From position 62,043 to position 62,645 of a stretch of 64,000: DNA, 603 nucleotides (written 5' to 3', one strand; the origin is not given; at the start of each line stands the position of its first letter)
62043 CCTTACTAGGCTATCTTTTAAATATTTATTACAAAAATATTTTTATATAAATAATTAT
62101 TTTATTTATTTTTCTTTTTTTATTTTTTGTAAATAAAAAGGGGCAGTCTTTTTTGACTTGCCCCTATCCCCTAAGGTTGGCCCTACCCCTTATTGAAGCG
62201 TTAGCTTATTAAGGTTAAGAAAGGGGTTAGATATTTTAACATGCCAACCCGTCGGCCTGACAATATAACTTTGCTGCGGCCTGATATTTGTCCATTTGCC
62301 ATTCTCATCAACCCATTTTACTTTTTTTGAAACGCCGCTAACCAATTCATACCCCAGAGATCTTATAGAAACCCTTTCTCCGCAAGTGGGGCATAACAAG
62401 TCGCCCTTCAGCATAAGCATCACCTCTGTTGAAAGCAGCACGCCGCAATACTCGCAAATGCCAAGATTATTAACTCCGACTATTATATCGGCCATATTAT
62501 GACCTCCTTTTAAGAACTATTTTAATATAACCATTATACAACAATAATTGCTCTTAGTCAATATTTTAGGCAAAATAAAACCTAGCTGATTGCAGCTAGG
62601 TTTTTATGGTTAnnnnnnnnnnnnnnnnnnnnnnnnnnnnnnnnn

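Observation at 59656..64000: AT-rich defense island: GmrSD-type type IV restriction enzyme followed by an opposite-strand block of three unknown small genes and a divergent PD-(D/E)XK nuclease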

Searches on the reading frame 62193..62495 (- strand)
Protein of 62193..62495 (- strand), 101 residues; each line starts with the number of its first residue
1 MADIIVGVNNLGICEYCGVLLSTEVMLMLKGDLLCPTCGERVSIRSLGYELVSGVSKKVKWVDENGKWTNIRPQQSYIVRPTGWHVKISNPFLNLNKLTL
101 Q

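Call 7: search_protein_families(library=pfam, proteins=[window:62193-62495:-], max_evalue=1)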
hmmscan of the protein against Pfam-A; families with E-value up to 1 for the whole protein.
window:62193-62495:- (101 aa): 8 families
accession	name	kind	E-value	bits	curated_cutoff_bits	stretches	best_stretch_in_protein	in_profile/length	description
PF13248.11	Zn_ribbon_3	-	0.018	14.9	27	0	31-41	15-25/26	zinc-ribbon domain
PF08271.17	Zn_Ribbon_TF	-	0.069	13.2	29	0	31-42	18-29/43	TFIIB zinc-binding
PF12773.13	DZR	-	0.083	13.5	27.3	1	13-44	14-36/45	Double zinc ribbon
PF18877.6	SSSPR-51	-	0.12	12.6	27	1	58-67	2-11/48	SSSPR-51 domain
PF25164.1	CoiA_N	-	0.15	12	26.3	1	31-45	16-30/50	Competence protein CoiA, N-terminal domain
PF10080.14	FtrD-like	-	0.22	12.1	26.3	1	11-49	34-68/101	Membrane iron-sulfur containing protein FtrD-like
PF22601.2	RIM2a_ZnF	-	0.25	11.7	27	0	34-51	24-41/52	RIM2-alpha zinc finger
PF07754.17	HVO_2753_ZBP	-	0.28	11.4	33.2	1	33-46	17-30/46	Small zinc finger protein HVO_2753-like, Zn-binding pocket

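Call 8: search_protein_families(library=padloc, proteins=[window:62193-62495:-], max_evalue=1)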
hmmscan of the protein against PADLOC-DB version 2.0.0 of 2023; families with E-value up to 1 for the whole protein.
window:62193-62495:- (101 aa): 0 families

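Call 9: find_encoding_contigs(protein=window:62193-62495:-, flank=10000, max_places=10)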
Protein window:62193-62495:- (101 aa): 6 contigs read that carry it; 2 places shown.
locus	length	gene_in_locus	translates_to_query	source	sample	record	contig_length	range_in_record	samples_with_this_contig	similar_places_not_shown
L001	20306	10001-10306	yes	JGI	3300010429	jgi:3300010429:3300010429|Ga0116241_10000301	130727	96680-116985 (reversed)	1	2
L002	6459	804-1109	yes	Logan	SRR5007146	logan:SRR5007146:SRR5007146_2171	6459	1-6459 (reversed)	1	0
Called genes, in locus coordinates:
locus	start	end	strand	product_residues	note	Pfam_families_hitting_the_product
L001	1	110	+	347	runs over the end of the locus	PF00535:Glycos_transf_2, PF13641:Glyco_tranf_2_3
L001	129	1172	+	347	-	PF03816:LytR_cpsA_psr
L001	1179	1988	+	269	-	PF00535:Glycos_transf_2, PF10111:Glyco_tranf_2_2 (weak), PF13641:Glyco_tranf_2_3, PF13632:Glyco_trans_2_3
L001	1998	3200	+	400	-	PF22694:CtpB_N-like, PF00595:PDZ, PF13180:PDZ_2, PF17820:PDZ_6, PF03572:Peptidase_S41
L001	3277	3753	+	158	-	PF01281:Ribosomal_L9_N, PF03948:Ribosomal_L9_C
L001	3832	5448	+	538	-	PF01656:CbiA (weak), PF06418:CTP_synth_N, PF00117:GATase, PF07722:Peptidase_C26 (weak)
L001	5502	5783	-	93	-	PF01016:Ribosomal_L27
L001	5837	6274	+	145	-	-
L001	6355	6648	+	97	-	-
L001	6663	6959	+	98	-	-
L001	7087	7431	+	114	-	-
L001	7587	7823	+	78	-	-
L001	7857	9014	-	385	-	PF12705:PDDEXK_1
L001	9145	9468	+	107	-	-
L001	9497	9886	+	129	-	-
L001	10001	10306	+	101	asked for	-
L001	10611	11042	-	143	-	-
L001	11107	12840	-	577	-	PF03235:GmrSD_N, PF07510:GmrSD_C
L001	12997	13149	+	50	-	-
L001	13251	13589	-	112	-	-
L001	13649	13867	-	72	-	PF04070:DUF378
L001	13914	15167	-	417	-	PF01551:Peptidase_M23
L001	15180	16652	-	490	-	PF00749:tRNA-synt_1c, PF19269:Anticodon_2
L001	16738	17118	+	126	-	-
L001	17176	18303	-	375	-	PF03033:Glyco_transf_28, PF04101:Glyco_tran_28_C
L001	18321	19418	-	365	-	PF01098:FTSW_RODA_SPOVE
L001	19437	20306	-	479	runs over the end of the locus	PF21799:MurD-like_N, PF08245:Mur_ligase_M, PF02875:Mur_ligase_C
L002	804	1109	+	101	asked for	-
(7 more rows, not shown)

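Call 10: search_protein_families(library=phrogs, proteins=[window:62193-62495:-], max_evalue=1)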
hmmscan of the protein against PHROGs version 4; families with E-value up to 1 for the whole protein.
window:62193-62495:- (101 aa): 7 families
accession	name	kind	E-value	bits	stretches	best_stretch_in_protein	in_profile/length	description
phrog_26488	-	unknown function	0.0094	17.2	1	9-64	19-71/104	-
phrog_8470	-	unknown function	0.097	12.5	1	31-78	108-157/567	-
phrog_9188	-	unknown function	0.11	13.7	0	25-44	47-66/70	-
phrog_10210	-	unknown function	0.17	12.5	0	12-18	29-35/39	-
phrog_5602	-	unknown function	0.18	12.5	1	14-45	21-55/60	-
phrog_2945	-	unknown function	0.25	12.2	1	14-49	12-49/68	-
phrog_30493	-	unknown function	0.25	11.6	1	44-89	151-196/234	-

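Call 17: find_homologous_proteins(query=window:62193-62495:-, max_evalue=0.001)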
Query window:62193-62495:- (101 aa): 1 proteins with E <= 0.001 among 2 candidates.
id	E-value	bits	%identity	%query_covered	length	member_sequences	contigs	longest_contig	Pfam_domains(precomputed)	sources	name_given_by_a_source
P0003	1.6e-62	226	100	100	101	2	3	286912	-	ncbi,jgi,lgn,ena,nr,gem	ncbi:MAG TPA: hypothetical protein P5089_02820 [Candidatus Portnoybacteria bacterium]|nr:hypothetica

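Call 19: find_related_loci(query=L001:7860-9014:-, collection=genome_contigs, flank=10000)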
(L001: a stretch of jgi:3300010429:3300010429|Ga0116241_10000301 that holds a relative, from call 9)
Query L001:7860-9014:- (385 aa) in genome_contigs; peptide patterns used: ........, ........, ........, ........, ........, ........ (x = any residue, [..] = any of these).
238 stretches matched a pattern; 163 encode a relative of the query (tblastn E <= 1e-3); the best 80 are kept; 80 distinct loci.
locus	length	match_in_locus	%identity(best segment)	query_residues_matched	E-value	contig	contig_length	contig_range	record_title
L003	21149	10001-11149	83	1-383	0e+0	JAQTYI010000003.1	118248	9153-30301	MAG: Candidatus Portnoybacteria bacterium isolate STC_33 NODE_368_length_118248_cov_6.024280_Sandtown_C, whole genome sh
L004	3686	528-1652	83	1-375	0e+0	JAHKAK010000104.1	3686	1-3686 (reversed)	MAG: Patescibacteria group bacterium isolate Undefined_mixed_planktonic.mb.35 Undefined_mixed_pl.mb.35_k141_1210412, who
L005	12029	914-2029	80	1-372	0e+0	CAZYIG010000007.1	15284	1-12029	MAG TPA_asm: uncultured Candidatus Saccharibacteria bacterium isolate SRP062349_co4_58 genome assembly, contig: NODE_833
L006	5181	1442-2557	74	1-372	0e+0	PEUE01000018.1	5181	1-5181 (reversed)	MAG: Candidatus Portnoybacteria bacterium CG02_land_8_20_14_3_00_45_8 CG02_land_8_20_14_3.00_150_scaffold_11711_c, whole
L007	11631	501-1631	68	1-377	0e+0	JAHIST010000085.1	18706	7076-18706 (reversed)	MAG: Patescibacteria group bacterium isolate MM_PC_MetaG.mb.188 MM_PC_MetaG.mb.188_k141_1763943, whole genome shotgun se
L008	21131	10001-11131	67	1-377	2e-179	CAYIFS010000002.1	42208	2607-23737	MAG TPA_asm: uncultured Candidatus Saccharibacteria bacterium isolate ERP119705_co18_679 genome assembly, contig: NODE_9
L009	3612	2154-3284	66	1-377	1e-178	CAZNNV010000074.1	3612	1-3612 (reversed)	MAG TPA_asm: uncultured Candidatus Saccharibacteria bacterium isolate SRP050083_co1_313 genome assembly, contig: NODE_17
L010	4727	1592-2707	61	1-372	4e-168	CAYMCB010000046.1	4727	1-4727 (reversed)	MAG TPA_asm: uncultured Candidatus Saccharibacteria bacterium isolate binchicken_co265_335 genome assembly, contig: NODE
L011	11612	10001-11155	61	1-384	1e-163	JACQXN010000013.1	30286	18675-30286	MAG: Candidatus Portnoybacteria bacterium isolate NC_groundwater_1516_Pr4_B-0.1um_40_5 SR1-18-B1_scaffold_174728, whole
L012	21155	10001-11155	61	1-384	5e-162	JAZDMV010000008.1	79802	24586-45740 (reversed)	MAG: bacterium isolate MEGAHIT-group-0.677 k141_16159946, whole genome shotgun sequence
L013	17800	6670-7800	48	1-379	3e-124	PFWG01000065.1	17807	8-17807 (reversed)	MAG: Candidatus Portnoybacteria bacterium CG_4_9_14_3_um_filter_43_11 CG_4_9_14_3_um_filter_150_scaffold_2778_c, whole g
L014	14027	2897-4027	49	1-379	2e-123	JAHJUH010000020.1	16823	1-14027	MAG: Patescibacteria group bacterium isolate OS_PC_MetaG.mb.97 OS_PC_MetaG.mb.97_k141_55316, whole genome shotgun sequen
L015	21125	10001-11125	48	1-379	2e-123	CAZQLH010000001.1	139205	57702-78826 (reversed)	MAG TPA_asm: uncultured Candidatus Saccharibacteria bacterium isolate SRP077602_co6_254 genome assembly, contig: NODE_93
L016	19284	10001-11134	48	1-380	5e-123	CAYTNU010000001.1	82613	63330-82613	MAG TPA_asm: uncultured Candidatus Saccharibacteria bacterium isolate binchicken_co243_136 genome assembly, contig: NODE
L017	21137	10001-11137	48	2-382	4e-122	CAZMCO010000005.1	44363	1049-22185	MAG TPA_asm: uncultured Candidatus Saccharibacteria bacterium isolate SRP068000_co1_601 genome assembly, contig: NODE_76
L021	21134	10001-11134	47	1-379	1e-115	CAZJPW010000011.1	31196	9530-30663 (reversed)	MAG TPA_asm: uncultured Candidatus Saccharibacteria bacterium isolate binchicken_co330_86 genome assembly, contig: NODE_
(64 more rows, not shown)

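Call 27: find_related_loci(query=A2, collection=viral_contigs, flank=5000)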
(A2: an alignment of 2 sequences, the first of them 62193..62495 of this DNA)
Query A2 (101 aa) in viral_contigs; peptide patterns used: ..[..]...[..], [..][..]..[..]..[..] (x = any residue, [..] = any of these).
167 stretches matched a pattern, but none encodes a relative of the query by tblastn (E <= 1e-3).

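Call 28: find_related_loci(query=A2, collection=metagenome_contigs, flank=6000)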
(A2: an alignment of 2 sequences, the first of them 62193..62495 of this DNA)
Query A2 (101 aa) in metagenome_contigs; peptide patterns used: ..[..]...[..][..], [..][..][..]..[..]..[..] (x = any residue, [..] = any of these).
138 stretches matched a pattern; 11 encode a relative of the query (tblastn E <= 1e-3); 11 distinct loci.
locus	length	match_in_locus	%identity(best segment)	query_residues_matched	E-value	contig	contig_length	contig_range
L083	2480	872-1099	41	4-77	1e-15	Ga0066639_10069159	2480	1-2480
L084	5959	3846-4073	41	4-77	5e-15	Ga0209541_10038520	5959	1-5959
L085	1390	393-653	37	3-89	3e-14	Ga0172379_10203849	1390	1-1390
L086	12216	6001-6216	41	8-77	3e-13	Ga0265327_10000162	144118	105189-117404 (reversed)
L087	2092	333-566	36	2-77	4e-13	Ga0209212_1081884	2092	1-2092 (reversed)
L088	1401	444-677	36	2-77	1e-12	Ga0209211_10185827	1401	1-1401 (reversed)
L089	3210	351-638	33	5-92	8e-12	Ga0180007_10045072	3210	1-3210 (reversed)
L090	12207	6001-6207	32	11-77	2e-11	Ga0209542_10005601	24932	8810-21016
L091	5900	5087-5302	37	8-77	3e-11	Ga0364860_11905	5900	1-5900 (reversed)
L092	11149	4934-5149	32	5-77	1e-9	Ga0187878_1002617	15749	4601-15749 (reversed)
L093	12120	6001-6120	43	38-77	8e-8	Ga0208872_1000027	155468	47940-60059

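Call 47: search_protein_families(library=ncbifam, proteins=[L001:7860-9014:-, window:62193-62495:-], max_evalue=0.1)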
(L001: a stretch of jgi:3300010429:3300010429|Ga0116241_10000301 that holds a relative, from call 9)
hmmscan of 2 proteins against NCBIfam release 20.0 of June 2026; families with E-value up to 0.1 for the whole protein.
L001:7860-9014:- (385 aa): 3 families
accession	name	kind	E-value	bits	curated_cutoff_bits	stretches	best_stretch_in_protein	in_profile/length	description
TIGR03623.1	TIGR03623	subfamily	1.1e-07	30.4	299.6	1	101-168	718-783/876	probable DNA repair protein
TIGR02786.1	addB_alphas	equivalog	2.3e-07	29.3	486.5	1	30-166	784-924/1024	double-strand break repair protein AddB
TIGR00372.1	cas4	equivalog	7.3e-07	29.2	65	1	80-246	31-179/180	CRISPR-associated protein Cas4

window:62193-62495:- (101 aa): 0 families

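Call 48: search_protein_families(library=pfam, proteins=[L001:7860-9014:-, L088:29-394:+, L083:1182-1463:+], max_evalue=0.1)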
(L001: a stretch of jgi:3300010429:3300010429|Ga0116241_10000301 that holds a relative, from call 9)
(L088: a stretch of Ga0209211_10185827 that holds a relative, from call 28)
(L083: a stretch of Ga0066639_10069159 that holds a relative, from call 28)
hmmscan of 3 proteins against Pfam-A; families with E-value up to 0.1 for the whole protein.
L001:7860-9014:- (385 aa): 7 families
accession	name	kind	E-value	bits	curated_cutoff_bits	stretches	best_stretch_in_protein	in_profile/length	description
PF12705.13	PDDEXK_1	-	3e-38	132.6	22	1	2-246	1-247/247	PD-(D/E)XK nuclease superfamily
PF24091.1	DUF7376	-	0.00059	20.1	27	1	259-365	87-204/219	Family of unknown function (DUF7376)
PF23984.1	DUF7307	-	0.015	15.6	27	0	264-309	9-55/129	Pam3 gp33-like protein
PF12864.12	DUF3822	-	0.015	15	24.9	1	188-259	41-111/241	Protein of unknown function (DUF3822)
PF11757.13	RSS_P20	-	0.018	15.9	25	1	256-290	2-38/94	Suppressor of RNA silencing P21-like N-terminal domain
PF04048.20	Sec8_N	-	0.049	14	26.8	0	169-229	9-69/142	Exocyst complex component Sec8 N-terminal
PF13543.13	SAM_KSR1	-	0.071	13.6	22.5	0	262-304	25-67/75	SAM like domain present in kinase suppressor RAS 1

L088:29-394:+ (122 aa): 1 family
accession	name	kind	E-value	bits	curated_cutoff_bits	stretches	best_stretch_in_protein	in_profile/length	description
PF03682.18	UPF0158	-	0.092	13.2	21.1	0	48-97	30-79/157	Uncharacterised protein family (UPF0158)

L083:1182-1463:+ (94 aa): 1 family
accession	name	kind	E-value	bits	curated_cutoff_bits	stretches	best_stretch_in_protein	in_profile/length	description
PF00140.25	Sigma70_r1_2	-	0.039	14.4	22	1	14-28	15-29/34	Sigma-70 factor, region 1.2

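Call 57: predict_structure(protein=window:62193-62495:-)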
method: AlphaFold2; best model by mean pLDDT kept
length: 101 residues; sequences in the alignment: 1
mean_pLDDT: 38.8   pTM: 0.32
mean pLDDT of the five models: 38.8, 38.0, 37.6, 37.5, 36.3
residues with pLDDT >= 90: 0; 70-90: 0; 50-70: 20; < 50: 81
segments of 3 or more residues with pLDDT < 50: 1-10, 22-32, 43-101
pLDDT, mean of each block of 10 residues (from residue 1): 34 53 42 52 39 34 42 34 32 28 23
secondary structure, 60 per line:
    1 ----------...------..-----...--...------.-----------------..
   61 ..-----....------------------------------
elements in order: E11-13 E27-29 E32-34 E59-62 E68-71
